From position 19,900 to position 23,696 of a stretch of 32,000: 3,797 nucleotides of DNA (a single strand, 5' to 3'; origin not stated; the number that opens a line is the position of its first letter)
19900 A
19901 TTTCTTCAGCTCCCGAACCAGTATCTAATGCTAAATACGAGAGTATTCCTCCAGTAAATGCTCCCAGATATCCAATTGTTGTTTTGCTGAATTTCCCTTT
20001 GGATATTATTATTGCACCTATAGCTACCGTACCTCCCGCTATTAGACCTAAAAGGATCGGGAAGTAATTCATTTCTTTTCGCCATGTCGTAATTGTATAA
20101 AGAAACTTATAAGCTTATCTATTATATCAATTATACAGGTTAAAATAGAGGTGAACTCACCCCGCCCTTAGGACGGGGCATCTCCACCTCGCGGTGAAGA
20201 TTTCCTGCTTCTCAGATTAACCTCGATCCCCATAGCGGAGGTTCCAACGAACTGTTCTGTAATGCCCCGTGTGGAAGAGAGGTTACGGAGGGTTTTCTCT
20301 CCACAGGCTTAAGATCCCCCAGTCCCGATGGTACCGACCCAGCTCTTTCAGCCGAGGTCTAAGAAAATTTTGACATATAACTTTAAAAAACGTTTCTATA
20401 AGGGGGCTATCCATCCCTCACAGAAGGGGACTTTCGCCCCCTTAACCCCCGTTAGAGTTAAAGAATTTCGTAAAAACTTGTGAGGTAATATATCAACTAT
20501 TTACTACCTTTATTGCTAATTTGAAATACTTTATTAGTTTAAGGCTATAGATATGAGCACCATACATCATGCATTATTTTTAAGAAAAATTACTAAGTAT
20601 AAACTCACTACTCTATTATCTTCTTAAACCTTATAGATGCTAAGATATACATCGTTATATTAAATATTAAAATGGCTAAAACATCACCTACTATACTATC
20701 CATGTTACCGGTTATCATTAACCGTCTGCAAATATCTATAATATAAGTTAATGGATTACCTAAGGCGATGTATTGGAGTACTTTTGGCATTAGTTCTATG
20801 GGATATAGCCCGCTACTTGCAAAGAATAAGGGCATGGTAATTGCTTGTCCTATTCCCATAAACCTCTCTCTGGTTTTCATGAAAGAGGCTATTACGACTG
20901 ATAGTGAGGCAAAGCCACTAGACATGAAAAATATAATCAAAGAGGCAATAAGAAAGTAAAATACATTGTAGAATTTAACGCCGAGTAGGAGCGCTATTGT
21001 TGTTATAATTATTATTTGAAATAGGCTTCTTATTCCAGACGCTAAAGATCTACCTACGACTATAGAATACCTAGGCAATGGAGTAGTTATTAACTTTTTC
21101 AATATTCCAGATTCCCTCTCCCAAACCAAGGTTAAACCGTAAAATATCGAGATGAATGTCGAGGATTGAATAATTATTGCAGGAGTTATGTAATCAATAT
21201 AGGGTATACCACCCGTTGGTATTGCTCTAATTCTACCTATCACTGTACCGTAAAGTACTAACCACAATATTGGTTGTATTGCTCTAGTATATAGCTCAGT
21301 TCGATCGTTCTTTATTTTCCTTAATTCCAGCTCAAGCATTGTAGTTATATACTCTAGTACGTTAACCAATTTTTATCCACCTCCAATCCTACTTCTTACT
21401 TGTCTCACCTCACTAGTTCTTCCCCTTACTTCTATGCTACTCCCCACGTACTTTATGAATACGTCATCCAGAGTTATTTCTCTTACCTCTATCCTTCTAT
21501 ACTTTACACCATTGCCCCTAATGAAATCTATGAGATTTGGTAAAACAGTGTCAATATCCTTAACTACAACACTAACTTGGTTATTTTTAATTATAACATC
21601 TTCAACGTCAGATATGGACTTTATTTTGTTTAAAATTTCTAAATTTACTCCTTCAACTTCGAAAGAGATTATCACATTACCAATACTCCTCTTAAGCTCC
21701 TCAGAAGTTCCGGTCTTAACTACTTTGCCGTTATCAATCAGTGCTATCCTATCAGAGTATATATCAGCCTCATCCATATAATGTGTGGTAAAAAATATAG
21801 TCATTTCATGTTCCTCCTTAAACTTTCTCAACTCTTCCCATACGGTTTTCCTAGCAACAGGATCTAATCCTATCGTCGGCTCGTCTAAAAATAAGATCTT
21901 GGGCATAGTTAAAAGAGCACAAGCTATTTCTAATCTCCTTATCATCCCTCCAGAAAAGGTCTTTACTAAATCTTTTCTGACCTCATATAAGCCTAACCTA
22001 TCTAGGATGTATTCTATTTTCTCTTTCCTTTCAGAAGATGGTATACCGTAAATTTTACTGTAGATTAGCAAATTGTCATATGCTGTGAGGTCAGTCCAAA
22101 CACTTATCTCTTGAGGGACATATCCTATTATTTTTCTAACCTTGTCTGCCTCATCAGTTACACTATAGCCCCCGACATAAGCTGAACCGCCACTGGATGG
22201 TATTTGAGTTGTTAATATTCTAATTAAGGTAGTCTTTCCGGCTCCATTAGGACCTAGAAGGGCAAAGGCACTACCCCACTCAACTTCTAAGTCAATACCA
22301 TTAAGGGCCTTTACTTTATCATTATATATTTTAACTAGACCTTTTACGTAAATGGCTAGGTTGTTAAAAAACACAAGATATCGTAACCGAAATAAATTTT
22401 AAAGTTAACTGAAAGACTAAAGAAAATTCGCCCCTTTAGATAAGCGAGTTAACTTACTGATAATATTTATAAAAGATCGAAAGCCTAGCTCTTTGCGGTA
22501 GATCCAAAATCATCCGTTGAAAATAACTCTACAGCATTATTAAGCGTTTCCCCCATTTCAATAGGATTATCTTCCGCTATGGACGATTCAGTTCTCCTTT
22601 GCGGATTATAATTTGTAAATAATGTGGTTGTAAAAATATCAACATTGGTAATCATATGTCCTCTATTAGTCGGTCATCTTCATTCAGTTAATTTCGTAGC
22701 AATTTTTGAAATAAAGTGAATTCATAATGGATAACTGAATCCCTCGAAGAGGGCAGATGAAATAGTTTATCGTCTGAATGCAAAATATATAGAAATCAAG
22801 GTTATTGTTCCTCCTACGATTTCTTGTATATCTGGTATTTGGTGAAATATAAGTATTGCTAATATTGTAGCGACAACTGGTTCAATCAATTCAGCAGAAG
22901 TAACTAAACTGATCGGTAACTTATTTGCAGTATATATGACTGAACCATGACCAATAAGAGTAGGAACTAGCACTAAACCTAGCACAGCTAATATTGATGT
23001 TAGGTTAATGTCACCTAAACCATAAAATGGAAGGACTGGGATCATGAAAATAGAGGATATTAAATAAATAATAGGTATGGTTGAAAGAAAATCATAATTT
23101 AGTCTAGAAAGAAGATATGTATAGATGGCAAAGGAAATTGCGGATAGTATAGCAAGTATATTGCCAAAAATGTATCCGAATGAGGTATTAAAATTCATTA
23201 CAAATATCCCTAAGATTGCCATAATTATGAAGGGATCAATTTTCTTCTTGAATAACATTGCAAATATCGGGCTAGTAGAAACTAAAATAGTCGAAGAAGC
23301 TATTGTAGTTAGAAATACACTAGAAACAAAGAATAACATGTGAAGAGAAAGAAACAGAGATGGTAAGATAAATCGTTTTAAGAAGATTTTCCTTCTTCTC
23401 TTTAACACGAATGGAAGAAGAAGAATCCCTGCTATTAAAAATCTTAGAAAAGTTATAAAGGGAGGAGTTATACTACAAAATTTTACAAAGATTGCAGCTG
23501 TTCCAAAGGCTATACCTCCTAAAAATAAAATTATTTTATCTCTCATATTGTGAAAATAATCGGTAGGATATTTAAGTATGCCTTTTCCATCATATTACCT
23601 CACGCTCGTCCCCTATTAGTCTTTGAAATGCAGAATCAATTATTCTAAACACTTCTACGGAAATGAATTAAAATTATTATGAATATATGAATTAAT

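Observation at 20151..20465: Discrete GC-rich ~315-bp element (locus A) with a second, inverted copy 7 kb away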

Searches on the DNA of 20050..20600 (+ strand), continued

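Call 28: get_annotated_region(hit=H4, flank=3500)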
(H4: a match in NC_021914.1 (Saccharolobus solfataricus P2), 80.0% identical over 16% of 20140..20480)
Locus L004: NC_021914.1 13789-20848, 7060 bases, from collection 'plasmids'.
description: Saccharolobus solfataricus P2 plasmid pMGB1, complete sequence
organism: Saccharolobus solfataricus P2 (NCBI taxid 273057)
taxonomy: Archaea; Thermoproteota; Thermoprotei; Sulfolobales; Sulfolobaceae; Saccharolobus; Saccharolobus solfataricus; Saccharolobus solfataricus P2
host: -; source: geyser water; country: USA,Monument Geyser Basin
typing (MOB-suite, as given by PLSDB): non-mobilizable
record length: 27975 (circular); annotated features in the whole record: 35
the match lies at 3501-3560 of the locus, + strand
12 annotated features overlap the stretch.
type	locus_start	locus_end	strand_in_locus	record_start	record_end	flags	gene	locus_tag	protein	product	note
CDS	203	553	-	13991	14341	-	-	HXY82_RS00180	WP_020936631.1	hypothetical protein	-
CDS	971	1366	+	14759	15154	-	-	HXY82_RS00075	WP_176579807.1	hypothetical protein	-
CDS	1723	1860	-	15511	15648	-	-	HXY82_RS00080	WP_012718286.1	hypothetical protein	-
CDS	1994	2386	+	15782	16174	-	-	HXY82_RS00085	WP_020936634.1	hypothetical protein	-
CDS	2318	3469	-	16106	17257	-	-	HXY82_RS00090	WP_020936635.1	RNA-guided endonuclease TnpB family protein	-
CDS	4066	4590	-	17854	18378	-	-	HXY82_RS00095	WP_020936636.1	hypothetical protein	-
CDS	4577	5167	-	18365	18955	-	-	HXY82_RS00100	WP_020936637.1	hypothetical protein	-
CDS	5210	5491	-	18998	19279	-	-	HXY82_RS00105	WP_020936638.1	winged helix-turn-helix transcriptional regulator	-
CDS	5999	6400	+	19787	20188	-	-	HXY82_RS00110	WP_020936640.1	hypothetical protein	-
CDS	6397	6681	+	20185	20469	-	-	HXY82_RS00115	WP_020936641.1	hypothetical protein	-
CDS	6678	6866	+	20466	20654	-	-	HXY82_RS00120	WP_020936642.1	hypothetical protein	-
CDS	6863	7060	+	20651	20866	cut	-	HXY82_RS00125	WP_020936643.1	hypothetical protein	-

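Call 29: get_annotated_region(hit=H9, flank=3500)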
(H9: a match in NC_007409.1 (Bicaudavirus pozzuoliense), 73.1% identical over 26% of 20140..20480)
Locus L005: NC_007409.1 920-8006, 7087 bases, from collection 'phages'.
description: Acidianus two-tailed virus, complete genome.
organism: Bicaudavirus pozzuoliense (NCBI taxid 315953)
taxonomy: Viruses; Bicaudaviridae; Bicaudavirus
host: Acidianus convivator; source: -; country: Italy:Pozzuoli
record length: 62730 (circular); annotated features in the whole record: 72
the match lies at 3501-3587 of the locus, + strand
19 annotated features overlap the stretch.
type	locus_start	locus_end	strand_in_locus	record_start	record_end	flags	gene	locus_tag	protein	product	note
CDS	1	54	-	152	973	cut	-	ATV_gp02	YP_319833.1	hypothetical protein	ORF273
CDS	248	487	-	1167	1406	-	-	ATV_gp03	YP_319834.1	hypothetical protein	ORF79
CDS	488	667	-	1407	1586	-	-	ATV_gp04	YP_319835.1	hypothetical protein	ORF59a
CDS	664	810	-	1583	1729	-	-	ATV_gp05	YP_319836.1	hypothetical protein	ORF48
CDS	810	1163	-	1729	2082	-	-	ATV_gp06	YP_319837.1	DNA binding protein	ORF117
CDS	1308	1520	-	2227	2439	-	-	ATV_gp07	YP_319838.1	hypothetical protein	ORF70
CDS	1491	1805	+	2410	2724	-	-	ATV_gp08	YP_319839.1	hypothetical protein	ORF104a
CDS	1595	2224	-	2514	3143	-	-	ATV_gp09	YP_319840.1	protease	ORF209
CDS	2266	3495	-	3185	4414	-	-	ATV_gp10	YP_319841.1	transposase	ORF409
CDS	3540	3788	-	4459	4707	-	-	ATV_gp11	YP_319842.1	hypothetical protein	ORF82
CDS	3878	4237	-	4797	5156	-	-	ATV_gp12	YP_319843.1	hypothetical protein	ORF119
CDS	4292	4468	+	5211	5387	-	-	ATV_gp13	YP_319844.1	hypothetical protein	ORF58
CDS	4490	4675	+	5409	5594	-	-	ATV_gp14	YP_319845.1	hypothetical protein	ORF61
CDS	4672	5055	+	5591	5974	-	-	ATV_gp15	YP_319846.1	hypothetical protein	ORF127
CDS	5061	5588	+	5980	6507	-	-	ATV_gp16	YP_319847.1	hypothetical protein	ORF175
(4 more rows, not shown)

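Call 30: get_annotated_region(hit=H11, flank=3500)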
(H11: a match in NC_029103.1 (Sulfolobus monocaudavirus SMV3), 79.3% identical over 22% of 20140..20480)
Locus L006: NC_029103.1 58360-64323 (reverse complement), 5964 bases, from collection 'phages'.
description: Sulfolobus monocaudavirus SMV3, complete genome.
organism: Sulfolobus monocaudavirus SMV3 (NCBI taxid 1732177)
taxonomy: Viruses; Bicaudaviridae
host: Sulfolobus; source: -; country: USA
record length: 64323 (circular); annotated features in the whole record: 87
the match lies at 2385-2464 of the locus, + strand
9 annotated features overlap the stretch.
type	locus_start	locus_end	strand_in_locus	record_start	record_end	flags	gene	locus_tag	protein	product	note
CDS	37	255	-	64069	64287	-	-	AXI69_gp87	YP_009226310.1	hypothetical protein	-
CDS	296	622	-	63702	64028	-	-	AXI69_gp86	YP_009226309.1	hypothetical protein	-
CDS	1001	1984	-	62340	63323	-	-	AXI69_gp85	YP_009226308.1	transposase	-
CDS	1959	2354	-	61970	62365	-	-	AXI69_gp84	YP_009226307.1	transposase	-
CDS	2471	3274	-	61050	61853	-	-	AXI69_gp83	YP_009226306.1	hypothetical protein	-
CDS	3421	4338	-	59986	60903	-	-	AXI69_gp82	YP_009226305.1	DnaA-like replication initiation protein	-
CDS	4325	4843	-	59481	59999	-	-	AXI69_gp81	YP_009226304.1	hypothetical protein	-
CDS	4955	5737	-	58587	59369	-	-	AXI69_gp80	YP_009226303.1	hypothetical protein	-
CDS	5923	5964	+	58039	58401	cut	-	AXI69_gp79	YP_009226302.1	hypothetical protein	-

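Call 31: get_annotated_region(hit=H3, flank=3500)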
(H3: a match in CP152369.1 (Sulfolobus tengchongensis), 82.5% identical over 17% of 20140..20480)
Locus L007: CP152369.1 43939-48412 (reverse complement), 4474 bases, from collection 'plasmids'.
description: Sulfolobus tengchongensis strain HGQ25 plasmid pHGQ25, complete sequence
organism: Sulfolobus tengchongensis (NCBI taxid 207809)
taxonomy: Archaea; Thermoproteota; Thermoprotei; Sulfolobales; Sulfolobaceae; Sulfolobus; Sulfolobus tengchongensis
host: -; source: -; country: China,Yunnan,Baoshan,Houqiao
typing (MOB-suite, as given by PLSDB): non-mobilizable
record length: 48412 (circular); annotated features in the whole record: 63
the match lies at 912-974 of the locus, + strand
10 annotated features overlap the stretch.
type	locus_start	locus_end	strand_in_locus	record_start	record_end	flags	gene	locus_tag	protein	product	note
CDS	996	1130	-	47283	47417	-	-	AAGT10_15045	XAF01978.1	hypothetical protein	-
CDS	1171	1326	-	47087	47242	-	-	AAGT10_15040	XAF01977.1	hypothetical protein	-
CDS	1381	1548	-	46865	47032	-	-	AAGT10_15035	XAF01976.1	ribbon-helix-helix protein, CopG family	-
CDS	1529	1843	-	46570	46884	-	-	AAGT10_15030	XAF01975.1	hypothetical protein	-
CDS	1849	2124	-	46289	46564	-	-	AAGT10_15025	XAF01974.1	hypothetical protein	-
CDS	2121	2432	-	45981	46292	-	-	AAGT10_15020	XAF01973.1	hypothetical protein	-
CDS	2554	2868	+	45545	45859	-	-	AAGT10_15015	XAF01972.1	hypothetical protein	-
CDS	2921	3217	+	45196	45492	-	-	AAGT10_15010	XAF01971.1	hypothetical protein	-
CDS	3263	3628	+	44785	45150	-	-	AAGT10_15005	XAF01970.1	hypothetical protein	-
CDS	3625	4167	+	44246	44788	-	-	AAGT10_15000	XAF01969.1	hypothetical protein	-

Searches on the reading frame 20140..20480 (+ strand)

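Call 88: search_protein_families(library=pfam, proteins=[L005:2266-3495:-])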
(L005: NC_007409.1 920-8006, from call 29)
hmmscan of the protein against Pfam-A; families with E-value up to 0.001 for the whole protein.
L005:2266-3495:- (409 aa): 2 families
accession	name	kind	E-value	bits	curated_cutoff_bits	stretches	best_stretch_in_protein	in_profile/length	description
PF07282.18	Cas12f1-like_TNB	-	1.3e-22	80.1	26.3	1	303-369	1-60/60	Cas12f1-like, TNB domain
PF01385.25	OrfB_IS605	-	3.1e-20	73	30.5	1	176-287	2-117/120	Probable transposase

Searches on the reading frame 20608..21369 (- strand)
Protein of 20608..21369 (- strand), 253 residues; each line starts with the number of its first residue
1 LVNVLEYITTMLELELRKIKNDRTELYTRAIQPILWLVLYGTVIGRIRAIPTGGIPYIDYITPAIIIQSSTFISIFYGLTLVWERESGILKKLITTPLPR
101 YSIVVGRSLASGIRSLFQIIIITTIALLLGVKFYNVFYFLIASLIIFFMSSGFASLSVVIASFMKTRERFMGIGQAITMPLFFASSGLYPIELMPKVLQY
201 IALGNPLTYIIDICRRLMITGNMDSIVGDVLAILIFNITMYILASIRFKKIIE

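Call 63: search_protein_families(library=pfam, proteins=[window:20608-21369:-])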
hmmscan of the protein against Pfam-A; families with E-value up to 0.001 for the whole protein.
window:20608-21369:- (253 aa): 4 families
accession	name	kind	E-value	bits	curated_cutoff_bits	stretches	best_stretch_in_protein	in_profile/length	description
PF01061.29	ABC2_membrane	-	4.8e-33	114.9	26.9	1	8-216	3-208/211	ABC-2 type transporter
PF12698.13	ABC2_membrane_3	-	6.2e-23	81.9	31.6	1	57-245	160-346/347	ABC-2 family transporter protein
PF12679.13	ABC2_membrane_2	-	5.2e-05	23.1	27.2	1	83-208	92-233/283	ABC-2 family transporter protein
PF03379.19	CcmB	-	0.00069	19.5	24.9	1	61-146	47-133/215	CcmB protein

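Call 70: list_cluster_members(proteins=[window:20608-21369:-, window:19311-20072:-])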
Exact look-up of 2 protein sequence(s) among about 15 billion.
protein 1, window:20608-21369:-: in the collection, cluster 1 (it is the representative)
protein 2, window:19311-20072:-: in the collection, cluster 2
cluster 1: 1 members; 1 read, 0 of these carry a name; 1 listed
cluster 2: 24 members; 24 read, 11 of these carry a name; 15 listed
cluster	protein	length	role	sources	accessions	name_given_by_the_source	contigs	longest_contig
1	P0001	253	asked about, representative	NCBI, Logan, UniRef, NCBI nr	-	-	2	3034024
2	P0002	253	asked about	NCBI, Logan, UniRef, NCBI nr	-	-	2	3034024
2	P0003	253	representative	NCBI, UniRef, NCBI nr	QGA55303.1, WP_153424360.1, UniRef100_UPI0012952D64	ZIP family metal transporter [Sulfolobus sp. E5-1-F] | ZIP family metal transporter n=1 Tax=Saccharolobus sp. E5-1-F TaxID=2663019 ...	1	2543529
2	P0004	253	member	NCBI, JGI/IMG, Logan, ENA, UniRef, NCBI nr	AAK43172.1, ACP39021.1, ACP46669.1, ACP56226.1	conserved hypothetical protein [Sulfolobus islandicus Y.G.57.14] | ZIP family zinc transporter | ZIP family metal transporter n=10 Tax=Saccharolobus TaxID=2100760 RepID=Q97UE9_SACS2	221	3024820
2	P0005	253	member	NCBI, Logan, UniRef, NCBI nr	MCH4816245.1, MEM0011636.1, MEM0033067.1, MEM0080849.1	MAG: ZIP family metal transporter [Saccharolobus sp.] | ZIP family metal transporter n=1 Tax=Saccharolobus TaxID=2100760 RepID=UPI001F0ECBBA | ZIP family metal transporter [Saccharolobus shibatae]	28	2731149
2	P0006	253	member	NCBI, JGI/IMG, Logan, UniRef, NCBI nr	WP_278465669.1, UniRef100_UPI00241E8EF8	ZIP family metal transporter [Saccharolobus islandicus] | Predicted divalent heavy-metal cations transporter | ZIP family metal transporter n=1 Tax=Saccharolobus islandicus TaxID=43080 ...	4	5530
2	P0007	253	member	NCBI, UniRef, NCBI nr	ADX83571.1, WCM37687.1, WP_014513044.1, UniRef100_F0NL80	ZIP family metal transporter [Sulfolobus islandicus] | ZIP family zinc transporter n=1 Tax=Saccharolobus islandicus (strain HVE10/4) ...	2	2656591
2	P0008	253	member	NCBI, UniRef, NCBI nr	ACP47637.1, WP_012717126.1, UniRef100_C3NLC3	conserved hypothetical protein [Sulfolobus islandicus Y.N.15.51] | Zinc/iron permease n=1 Tax=Saccharolobus islandicus (strain Y.N.15.51 / Yellowstone \ | ZIP family metal transporter [Sulfolobus islandicus]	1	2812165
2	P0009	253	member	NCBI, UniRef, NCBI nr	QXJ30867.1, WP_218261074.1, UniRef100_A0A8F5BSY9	ZIP family metal transporter [Saccharolobus shibatae] | Putative integral membrane protein n=1 Tax=Saccharolobus shibatae TaxID=2286 ...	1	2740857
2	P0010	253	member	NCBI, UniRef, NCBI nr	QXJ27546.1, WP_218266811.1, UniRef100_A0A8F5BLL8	putative integral membrane protein [Saccharolobus shibatae B12] | Integral membrane protein n=1 Tax=Saccharolobus shibatae (strain ATCC 51178 / DSM 5389 / ... | ZIP family metal transporter [Saccharolobus shibatae]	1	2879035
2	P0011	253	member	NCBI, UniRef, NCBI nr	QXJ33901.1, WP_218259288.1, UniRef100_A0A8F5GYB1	ZIP family metal transporter [Saccharolobus shibatae] | Putative integral membrane protein n=1 Tax=Saccharolobus shibatae TaxID=2286 ...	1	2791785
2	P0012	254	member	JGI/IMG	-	Predicted divalent heavy-metal cations transporter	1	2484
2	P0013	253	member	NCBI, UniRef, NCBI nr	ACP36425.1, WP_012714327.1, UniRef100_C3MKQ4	conserved hypothetical protein [Sulfolobus islandicus L.S.2.15] | Zinc/iron permease n=1 Tax=Saccharolobus islandicus (strain L.S.2.15 / Lassen \ | ZIP family metal transporter [Sulfolobus islandicus]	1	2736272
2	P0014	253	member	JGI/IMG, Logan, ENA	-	-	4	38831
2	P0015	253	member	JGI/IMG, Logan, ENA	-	-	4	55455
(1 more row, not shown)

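Call 71: find_encoding_contigs(protein=P0004, flank=1500, max_places=8)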
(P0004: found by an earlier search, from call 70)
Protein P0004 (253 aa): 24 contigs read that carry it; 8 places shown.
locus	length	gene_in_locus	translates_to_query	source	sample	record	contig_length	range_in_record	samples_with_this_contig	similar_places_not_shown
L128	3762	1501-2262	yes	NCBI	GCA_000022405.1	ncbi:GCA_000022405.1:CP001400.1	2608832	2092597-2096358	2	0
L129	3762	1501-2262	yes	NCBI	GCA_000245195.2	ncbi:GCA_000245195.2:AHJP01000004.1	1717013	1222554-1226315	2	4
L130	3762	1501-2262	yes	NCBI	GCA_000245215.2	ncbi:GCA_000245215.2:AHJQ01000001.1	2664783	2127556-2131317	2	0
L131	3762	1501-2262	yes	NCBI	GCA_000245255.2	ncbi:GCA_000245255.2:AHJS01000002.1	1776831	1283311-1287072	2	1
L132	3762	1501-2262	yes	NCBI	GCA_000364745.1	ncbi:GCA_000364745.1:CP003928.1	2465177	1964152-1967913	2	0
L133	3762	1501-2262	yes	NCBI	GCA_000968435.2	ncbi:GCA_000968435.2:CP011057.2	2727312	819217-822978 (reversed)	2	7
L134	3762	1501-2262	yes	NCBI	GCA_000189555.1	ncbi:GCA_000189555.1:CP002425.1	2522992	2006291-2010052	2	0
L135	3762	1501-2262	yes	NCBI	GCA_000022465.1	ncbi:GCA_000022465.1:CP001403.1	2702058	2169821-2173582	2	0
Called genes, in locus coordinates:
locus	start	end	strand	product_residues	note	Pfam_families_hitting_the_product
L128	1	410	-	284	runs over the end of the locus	PF00892:EamA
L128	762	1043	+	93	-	PF00005:ABC_tran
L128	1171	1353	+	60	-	-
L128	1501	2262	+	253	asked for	-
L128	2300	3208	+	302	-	PF00701:DHDPS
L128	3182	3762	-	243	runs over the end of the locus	PF04199:Cyclase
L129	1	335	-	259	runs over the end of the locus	PF00892:EamA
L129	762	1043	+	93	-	PF00005:ABC_tran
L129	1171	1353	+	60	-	-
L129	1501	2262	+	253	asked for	-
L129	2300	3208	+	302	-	PF00701:DHDPS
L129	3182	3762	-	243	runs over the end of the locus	PF04199:Cyclase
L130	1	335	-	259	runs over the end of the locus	PF00892:EamA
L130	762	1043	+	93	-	PF00005:ABC_tran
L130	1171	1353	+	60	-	-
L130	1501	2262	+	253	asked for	-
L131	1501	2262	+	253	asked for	-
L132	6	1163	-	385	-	PF07282:Cas12f1-like_TNB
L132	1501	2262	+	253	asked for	-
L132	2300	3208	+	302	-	PF00701:DHDPS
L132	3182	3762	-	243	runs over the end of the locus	PF04199:Cyclase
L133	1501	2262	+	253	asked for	-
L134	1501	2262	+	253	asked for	-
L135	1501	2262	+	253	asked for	-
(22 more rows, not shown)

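Call 81: search_protein_families(library=pfam, proteins=[L132:6-1163:-], max_evalue=0.01)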
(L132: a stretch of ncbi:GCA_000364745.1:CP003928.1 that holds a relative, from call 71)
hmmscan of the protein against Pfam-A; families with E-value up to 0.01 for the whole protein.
L132:6-1163:- (385 aa): 2 families
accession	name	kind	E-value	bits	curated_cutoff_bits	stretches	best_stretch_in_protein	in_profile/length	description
PF07282.18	Cas12f1-like_TNB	-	1.8e-17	63.7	26.3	1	297-360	1-60/60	Cas12f1-like, TNB domain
PF23783.1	Zn_ribbon_TiaS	-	0.0083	16.3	27.3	0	326-353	3-32/41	TiaS C-terminal zinc ribbon domain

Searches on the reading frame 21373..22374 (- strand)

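Call 63: search_protein_families(library=pfam, proteins=[window:21373-22374:-])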
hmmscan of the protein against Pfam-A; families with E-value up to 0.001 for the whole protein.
window:21373-22374:- (333 aa): 3 families
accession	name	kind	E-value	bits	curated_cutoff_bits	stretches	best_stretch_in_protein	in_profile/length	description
PF00005.33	ABC_tran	-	1e-31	110.8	25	1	24-167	1-136/137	ABC transporter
PF13732.12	DrrA1-3_C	-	4.2e-12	47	27.4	1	222-310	1-81/81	ATP-binding protein DrrA1-3-like, C-terminal domain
PF13304.12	AAA_21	-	5.8e-12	46.7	27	1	137-198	238-298/304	AAA domain, putative AbiEii toxin, Type IV TA system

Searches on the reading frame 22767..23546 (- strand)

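Call 63: search_protein_families(library=pfam, proteins=[window:22767-23546:-])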
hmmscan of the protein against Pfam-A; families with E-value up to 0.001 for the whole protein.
window:22767-23546:- (259 aa): 1 family
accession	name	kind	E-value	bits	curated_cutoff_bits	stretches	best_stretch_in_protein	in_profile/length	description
PF00892.27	EamA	-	3.2e-22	79.7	28.2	2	127-257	2-134/135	EamA-like transporter family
